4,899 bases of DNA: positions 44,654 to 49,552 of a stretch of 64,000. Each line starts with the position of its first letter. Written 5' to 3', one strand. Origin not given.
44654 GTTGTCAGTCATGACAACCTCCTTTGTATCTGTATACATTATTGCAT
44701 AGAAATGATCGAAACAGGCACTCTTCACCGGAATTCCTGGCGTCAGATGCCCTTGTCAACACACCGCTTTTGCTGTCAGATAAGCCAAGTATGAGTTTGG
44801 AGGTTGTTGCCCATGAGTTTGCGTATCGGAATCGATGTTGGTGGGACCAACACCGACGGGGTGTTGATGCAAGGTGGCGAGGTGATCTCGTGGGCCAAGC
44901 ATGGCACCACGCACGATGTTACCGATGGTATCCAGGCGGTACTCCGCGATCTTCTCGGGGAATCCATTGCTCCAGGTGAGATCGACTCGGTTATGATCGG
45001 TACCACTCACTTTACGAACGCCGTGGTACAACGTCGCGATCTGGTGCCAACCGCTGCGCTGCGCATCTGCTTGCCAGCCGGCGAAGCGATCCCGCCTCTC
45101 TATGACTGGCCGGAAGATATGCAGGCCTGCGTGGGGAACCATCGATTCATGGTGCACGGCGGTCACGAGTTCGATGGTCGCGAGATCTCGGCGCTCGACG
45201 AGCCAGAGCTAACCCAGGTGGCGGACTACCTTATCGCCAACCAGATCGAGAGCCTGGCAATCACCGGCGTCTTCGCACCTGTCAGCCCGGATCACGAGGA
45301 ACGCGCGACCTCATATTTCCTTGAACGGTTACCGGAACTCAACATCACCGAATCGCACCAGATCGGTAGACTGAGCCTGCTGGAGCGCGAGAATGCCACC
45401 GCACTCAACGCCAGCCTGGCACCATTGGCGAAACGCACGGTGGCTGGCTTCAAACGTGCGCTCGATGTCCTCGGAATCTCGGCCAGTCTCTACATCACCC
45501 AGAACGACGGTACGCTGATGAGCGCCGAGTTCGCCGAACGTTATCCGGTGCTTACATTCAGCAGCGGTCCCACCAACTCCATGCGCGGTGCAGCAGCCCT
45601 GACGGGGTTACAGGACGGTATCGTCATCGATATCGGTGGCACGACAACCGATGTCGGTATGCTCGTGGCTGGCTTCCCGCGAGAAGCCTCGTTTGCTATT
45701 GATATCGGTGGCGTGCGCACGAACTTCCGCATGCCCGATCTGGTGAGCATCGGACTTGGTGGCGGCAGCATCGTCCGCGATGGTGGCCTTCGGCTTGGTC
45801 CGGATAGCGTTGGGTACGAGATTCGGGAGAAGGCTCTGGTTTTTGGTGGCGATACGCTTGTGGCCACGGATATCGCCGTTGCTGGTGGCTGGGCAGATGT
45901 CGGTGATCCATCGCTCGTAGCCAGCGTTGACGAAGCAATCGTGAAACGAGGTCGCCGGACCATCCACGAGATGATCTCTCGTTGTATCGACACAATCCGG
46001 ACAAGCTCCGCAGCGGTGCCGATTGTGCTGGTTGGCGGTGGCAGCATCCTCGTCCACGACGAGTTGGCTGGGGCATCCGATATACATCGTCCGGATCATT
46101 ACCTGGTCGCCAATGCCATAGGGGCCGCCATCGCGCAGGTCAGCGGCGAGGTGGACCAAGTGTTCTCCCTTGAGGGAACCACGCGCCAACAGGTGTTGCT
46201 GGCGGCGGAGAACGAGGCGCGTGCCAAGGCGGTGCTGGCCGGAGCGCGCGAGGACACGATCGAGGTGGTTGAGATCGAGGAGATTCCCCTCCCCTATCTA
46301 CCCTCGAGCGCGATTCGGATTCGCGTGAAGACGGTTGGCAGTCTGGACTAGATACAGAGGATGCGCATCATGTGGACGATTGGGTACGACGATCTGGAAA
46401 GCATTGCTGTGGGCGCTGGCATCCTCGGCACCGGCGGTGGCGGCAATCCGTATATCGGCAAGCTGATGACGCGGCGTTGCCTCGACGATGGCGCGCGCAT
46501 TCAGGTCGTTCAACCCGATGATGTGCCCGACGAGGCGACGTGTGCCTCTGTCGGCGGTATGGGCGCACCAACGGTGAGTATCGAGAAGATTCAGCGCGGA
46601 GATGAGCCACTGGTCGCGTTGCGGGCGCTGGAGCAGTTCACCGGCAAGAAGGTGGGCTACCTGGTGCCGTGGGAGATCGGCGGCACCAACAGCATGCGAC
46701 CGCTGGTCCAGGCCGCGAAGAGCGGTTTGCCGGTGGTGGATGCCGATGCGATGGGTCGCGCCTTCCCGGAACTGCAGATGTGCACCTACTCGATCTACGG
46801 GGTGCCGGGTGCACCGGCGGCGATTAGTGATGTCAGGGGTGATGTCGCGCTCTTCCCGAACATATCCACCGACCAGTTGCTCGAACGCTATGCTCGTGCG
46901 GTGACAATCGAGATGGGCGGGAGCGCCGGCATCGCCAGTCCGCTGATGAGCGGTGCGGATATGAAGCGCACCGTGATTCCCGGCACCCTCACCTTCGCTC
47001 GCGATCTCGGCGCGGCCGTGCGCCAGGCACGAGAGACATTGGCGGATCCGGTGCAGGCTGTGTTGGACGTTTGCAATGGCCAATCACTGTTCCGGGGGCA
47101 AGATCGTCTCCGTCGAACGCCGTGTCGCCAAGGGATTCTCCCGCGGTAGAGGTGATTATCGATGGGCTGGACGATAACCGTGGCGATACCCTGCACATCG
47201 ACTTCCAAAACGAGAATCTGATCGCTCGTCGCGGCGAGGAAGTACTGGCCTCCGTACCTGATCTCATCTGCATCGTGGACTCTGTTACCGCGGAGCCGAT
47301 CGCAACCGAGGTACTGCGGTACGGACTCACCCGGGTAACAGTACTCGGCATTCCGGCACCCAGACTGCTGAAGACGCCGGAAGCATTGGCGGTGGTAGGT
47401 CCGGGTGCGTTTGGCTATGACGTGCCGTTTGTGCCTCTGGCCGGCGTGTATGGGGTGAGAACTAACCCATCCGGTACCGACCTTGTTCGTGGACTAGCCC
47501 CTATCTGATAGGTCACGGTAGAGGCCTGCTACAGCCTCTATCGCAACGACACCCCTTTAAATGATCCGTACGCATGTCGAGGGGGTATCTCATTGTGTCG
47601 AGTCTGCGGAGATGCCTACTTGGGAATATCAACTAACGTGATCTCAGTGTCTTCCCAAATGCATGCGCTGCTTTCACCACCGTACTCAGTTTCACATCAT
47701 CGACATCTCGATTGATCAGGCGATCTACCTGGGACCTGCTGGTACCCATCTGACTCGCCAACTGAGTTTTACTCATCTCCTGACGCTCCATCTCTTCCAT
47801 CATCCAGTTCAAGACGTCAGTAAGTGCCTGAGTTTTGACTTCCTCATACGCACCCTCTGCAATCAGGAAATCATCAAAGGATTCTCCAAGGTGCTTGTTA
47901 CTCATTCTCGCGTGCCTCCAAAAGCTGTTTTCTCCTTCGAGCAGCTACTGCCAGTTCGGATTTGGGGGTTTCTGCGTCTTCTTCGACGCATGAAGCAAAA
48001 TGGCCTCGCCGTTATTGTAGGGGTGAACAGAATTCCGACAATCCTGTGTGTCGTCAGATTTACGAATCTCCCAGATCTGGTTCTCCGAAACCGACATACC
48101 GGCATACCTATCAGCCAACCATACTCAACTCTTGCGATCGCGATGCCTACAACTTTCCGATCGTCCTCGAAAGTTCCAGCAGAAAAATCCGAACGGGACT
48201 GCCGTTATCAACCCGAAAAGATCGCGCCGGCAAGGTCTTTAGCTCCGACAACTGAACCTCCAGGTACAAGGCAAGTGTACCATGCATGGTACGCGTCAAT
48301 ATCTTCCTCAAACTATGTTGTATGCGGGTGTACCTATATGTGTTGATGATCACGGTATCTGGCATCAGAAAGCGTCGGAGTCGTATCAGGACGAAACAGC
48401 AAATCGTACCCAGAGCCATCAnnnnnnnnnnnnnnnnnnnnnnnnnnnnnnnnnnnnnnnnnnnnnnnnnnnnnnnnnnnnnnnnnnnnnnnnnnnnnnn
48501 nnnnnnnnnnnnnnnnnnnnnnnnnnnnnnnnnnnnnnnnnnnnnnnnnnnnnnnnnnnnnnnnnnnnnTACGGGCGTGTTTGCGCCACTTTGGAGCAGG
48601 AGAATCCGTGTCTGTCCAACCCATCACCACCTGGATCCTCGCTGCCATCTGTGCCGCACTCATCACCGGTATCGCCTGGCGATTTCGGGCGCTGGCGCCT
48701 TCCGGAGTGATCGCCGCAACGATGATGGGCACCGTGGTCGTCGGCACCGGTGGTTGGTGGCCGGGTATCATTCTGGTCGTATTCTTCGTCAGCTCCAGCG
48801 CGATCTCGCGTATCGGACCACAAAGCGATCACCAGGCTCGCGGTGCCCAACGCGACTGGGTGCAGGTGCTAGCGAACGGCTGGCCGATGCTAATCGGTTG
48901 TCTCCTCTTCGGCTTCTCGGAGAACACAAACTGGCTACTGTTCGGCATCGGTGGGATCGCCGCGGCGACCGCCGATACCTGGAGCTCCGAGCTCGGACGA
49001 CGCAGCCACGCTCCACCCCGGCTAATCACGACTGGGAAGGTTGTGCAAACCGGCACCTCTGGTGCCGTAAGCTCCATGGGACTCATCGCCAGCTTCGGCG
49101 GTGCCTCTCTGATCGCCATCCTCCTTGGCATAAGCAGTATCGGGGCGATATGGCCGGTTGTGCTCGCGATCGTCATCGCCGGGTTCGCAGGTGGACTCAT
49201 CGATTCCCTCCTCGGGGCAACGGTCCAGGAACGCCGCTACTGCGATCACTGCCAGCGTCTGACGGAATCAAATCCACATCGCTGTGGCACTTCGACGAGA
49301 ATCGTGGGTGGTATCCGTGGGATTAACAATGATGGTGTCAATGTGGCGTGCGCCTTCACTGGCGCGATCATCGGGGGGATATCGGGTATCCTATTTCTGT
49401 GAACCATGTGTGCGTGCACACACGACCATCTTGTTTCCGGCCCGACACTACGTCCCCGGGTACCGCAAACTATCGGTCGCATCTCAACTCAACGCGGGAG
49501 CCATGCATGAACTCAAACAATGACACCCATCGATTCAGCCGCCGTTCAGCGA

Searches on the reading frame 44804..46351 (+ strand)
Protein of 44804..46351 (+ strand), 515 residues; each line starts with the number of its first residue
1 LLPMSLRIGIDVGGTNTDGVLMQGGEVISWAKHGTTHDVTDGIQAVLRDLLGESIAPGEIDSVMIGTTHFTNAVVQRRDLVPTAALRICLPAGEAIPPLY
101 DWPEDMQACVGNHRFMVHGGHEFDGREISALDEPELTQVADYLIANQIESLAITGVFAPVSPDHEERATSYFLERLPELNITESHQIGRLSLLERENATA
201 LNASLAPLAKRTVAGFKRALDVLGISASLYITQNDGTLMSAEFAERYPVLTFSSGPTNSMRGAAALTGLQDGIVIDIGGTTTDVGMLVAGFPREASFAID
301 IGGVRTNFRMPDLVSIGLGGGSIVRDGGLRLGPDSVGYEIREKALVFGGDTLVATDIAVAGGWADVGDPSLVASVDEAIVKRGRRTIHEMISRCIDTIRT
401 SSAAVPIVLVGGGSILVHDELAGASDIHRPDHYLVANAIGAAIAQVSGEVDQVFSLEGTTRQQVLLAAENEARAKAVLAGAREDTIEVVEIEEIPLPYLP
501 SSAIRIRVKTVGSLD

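Call 53: search_protein_families(library=pfam, proteins=[window:44804-46351:+], max_evalue=0.0001)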
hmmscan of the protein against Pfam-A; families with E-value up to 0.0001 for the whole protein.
window:44804-46351:+ (515 aa): 3 families
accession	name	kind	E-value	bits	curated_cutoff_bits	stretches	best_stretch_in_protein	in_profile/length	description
PF05378.19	Hydant_A_N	-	1.6e-37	129.4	25.2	1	7-171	1-171/176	Hydantoinase/oxoprolinase N-terminal region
PF01968.24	Hydantoinase_A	-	3.3e-30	105.8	22.9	1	195-360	1-171/291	Hydantoinase/oxoprolinase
PF13941.12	MutL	-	7.2e-06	25.5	27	0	263-298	232-272/450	MutL protein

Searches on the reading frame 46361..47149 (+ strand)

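Call 53: search_protein_families(library=pfam, proteins=[window:46361-47149:+], max_evalue=0.0001)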
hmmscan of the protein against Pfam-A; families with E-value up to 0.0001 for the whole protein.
window:46361-47149:+ (262 aa): 2 families
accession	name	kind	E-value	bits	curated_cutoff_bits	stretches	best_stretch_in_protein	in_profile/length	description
PF06032.18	S-Me-THD_N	-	4.2e-60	202.8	27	1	10-165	1-156/158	S-Me-THD-like, N-terminal domain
PF20906.3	S-Me-THD_C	-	1.1e-19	71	27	1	171-247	3-79/190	S-Me-THD-like, C-terminal domain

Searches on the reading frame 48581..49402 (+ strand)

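Call 53: search_protein_families(library=pfam, proteins=[window:48581-49402:+], max_evalue=0.0001)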
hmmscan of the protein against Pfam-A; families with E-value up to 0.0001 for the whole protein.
window:48581-49402:+ (273 aa): 1 family
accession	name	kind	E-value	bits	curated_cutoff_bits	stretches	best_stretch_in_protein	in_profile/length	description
PF01940.21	DUF92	-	3e-62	210.7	27.5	1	25-262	3-251/251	Integral membrane protein DUF92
